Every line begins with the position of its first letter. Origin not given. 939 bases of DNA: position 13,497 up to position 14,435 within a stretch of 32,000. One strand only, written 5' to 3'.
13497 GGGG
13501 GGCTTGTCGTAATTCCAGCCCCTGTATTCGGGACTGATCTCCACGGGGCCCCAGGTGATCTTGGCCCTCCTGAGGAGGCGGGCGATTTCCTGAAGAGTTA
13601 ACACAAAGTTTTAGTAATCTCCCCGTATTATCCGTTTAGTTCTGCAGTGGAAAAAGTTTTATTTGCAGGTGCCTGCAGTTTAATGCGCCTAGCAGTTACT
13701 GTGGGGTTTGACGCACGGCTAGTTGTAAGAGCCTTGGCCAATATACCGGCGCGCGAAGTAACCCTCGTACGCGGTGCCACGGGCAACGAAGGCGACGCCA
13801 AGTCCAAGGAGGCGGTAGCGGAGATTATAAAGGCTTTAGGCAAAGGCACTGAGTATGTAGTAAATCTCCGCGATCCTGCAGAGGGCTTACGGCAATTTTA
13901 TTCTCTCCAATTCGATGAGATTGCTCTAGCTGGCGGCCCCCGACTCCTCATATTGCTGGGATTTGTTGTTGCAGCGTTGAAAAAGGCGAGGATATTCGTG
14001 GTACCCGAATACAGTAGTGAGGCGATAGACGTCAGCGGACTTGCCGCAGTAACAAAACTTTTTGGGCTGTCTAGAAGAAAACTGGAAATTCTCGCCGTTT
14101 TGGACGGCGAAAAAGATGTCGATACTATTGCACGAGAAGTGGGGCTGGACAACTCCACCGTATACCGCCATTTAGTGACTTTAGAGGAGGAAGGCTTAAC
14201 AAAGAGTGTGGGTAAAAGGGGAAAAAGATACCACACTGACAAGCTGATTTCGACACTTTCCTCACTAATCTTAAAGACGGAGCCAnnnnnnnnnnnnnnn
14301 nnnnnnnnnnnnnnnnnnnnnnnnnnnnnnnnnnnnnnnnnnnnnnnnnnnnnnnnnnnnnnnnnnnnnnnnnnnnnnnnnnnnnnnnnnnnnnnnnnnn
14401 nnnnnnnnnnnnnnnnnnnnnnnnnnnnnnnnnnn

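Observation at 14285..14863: Cysteine-rich PD-(D/E)xK-like protein translationally coupled to the CARF regulator csa3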

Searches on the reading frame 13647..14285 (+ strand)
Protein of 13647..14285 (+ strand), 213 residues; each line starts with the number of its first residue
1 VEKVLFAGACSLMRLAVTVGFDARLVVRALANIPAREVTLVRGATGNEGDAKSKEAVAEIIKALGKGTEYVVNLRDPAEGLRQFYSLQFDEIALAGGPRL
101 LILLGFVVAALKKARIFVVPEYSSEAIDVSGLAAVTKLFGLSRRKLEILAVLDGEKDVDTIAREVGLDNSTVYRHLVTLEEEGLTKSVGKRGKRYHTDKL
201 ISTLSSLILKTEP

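Call 5: search_protein_families(library=pfam, proteins=[window:13647-14285:+], max_evalue=1)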
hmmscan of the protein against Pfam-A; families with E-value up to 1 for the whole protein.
window:13647-14285:+ (213 aa): 26 families (the best 25 are shown)
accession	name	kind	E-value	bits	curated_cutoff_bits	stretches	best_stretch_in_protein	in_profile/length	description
PF13551.12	HTH_29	-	8.1e-08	32.7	28.1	1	144-195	1-53/64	Winged helix-turn helix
PF09339.16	HTH_IclR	-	4.1e-07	30.1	22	1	148-185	8-48/52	IclR helix-turn-helix domain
PF01022.26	HTH_5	-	1.1e-06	28.9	22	1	148-184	7-44/47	Bacterial regulatory protein, arsR family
PF01978.25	TrmB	-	7e-06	26.3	25.6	1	151-196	16-63/68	Sugar-specific transcriptional regulator TrmB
PF12840.13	HTH_20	-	3.6e-05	24.1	27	1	146-187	7-50/51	Helix-turn-helix domain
PF13518.12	HTH_28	-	0.00012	22.5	25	1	148-186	6-46/52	Helix-turn-helix domain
PF14493.12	HTH_40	-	0.00018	22.2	27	1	151-185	8-42/89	Helix-turn-helix domain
PF25213.1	HVO_A0261_N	-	0.00059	20.1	35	1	141-196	9-62/86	HVO_A0261 N-terminal domain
PF13730.12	HTH_36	-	0.0018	18.4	25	1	158-184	28-54/55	Helix-turn-helix domain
PF24270.1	HTH_Cmi2_C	-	0.002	18.8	27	1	147-188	79-121/125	Cmi2, C-terminal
PF08279.18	HTH_11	-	0.002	18.4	25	1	144-184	1-44/55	HTH domain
PF22662.2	Csa3_N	-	0.0028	18.1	27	1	15-68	3-56/120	Csa3 CRISPR-associated Rossmann-like domain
PF25212.1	HVO_A0114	-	0.0028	17.9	27.6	1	141-187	20-68/84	HVO_A0114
PF21476.4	PF0610-like_N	-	0.004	17.8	33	1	149-179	10-38/50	PF0610-like, N-terminal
PF13412.12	HTH_24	-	0.0044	17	21.9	1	161-184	23-46/48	Winged helix-turn-helix DNA-binding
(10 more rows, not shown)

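Call 6: search_protein_families(library=ncbifam, proteins=[window:13647-14285:+], max_evalue=1)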
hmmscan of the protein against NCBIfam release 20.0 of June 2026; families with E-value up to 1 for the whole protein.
window:13647-14285:+ (213 aa): 16 families
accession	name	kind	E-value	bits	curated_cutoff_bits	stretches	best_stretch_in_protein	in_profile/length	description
TIGR01884.1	cas_HTH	subfamily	8.8e-51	172.2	60.2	1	15-201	2-202/202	CRISPR-associated CARF protein Csa3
NF033788.1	HTH_metalloreg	subfamily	7.1e-06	25.7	55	1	144-187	12-57/77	metalloregulator ArsR/SmtB family transcription factor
NF053606.1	Sta1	subfamily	7.4e-05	22.8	80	1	131-186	8-65/100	Sta1 family transcriptional regulator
NF033545.0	transpos_IS630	equivalog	0.00021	20.8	100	1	144-202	1-58/299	IS630 family transposase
NF008601.2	PRK11569.1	equivalog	0.0022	17.2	380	1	145-193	35-83/276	glyoxylate bypass operon transcriptional repressor IclR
NF041413.1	ArsR_Rv2640c_fam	equivalog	0.0041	17.5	155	1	149-205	52-107/118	Rv2640c family ArsR-like transcriptional regulator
NF047906.1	CdPbTransRegCmtR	equivalog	0.0043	17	150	1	148-195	27-75/104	Cd(II)/Pb(II)-sensing metalloregulatory transcriptional regulator CmtR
NF007339.0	PRK09834.1-1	equivalog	0.0047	16.2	299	1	143-185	24-68/271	DNA-binding transcriptional regulator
NF053755.1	MsvR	equivalog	0.005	16.6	220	1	143-187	13-58/236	transcriptional factor MsvR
NF045644.1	TransRegBhcR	equivalog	0.0062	15.8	350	1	144-187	27-72/267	HTH-type transcriptional regulator BhcR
NF007342.0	PRK09834.1-4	equivalog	0.008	15.2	251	1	143-199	15-73/263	DNA-binding transcriptional regulator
TIGR02431.1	pcaR_pcaU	subfamily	0.014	14.7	284.75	1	155-190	24-59/248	beta-ketoadipate pathway transcriptional regulators, PcaR/PcaU/PobR family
NF008850.0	PRK11886.1-5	equivalog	0.041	13.1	489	1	143-207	6-71/320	bifunctional biotin--[acetyl-CoA-carboxylase] ligase/biotin operon repressor BirA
TIGR04111.1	BcepMu_gp16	hypoth_equivalog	0.052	13.5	34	0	158-193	16-44/55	phage-associated protein, BcepMu gp16 family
NF040939.2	trans_reg_lrs14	equivalog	0.083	12.9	90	1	134-187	12-68/103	Lrs14 family HTH-type transcriptional regulator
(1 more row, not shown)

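Call 7: search_protein_families(library=padloc, proteins=[window:13647-14285:+], max_evalue=1)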
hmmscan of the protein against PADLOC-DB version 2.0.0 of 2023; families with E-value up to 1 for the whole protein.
window:13647-14285:+ (213 aa): 24 families
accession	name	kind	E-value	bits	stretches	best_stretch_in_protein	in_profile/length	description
PDLC01857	CARF3--CARF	-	8.1e-93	307.6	1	13-210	1-198/201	-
PDLC01434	CasR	-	1.4e-54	182.9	1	13-205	1-190/191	"CAS-I,CAS-II,CAS-III,CAS-IV,CAS-V,CAS-VI; associated_signaling"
PDLC01268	CasR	-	1.1e-45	153.8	1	16-200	2-179/179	"CAS-I,CAS-II,CAS-III,CAS-IV,CAS-V,CAS-VI; associated_signaling"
PDLC01848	CARF3--CARF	-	9.7e-15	52.8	1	15-188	3-182/197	-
PDLC01044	Csa3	-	4.2e-14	50.9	1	17-190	6-182/194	Type I-A associated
PDLC01858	CARF3--CARF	-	2.7e-13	48.3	1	14-190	3-192/204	-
PDLC01879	CARF3--CARF_TM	-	4.1e-13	47.5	1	17-198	23-210/222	-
PDLC01438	Csa3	-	2e-10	39.2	1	26-195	107-197/305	"CAS-I,CAS-II,CAS-III,CAS-IV,CAS-V,CAS-VI; associated_signaling"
PDLC01850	CARF3--CARF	-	2.4e-10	38.6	1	94-195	93-199/209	-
PDLC01852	CARF3--CARF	-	1.1e-07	30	1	93-194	93-195/208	-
PDLC01865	CARF3--CARF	-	1.1e-07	29.7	1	92-195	98-201/215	-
PDLC01870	CARF3--CARF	-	5.1e-07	27.7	1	91-209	87-202/228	-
PDLC01860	CARF3--CARF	-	1.1e-06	27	1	18-188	7-190/210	-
PDLC01849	CARF3--CARF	-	7.3e-06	23.8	1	115-187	115-183/197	-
PDLC01875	CARF3--CARF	-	1.4e-05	22.9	1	17-194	7-198/219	-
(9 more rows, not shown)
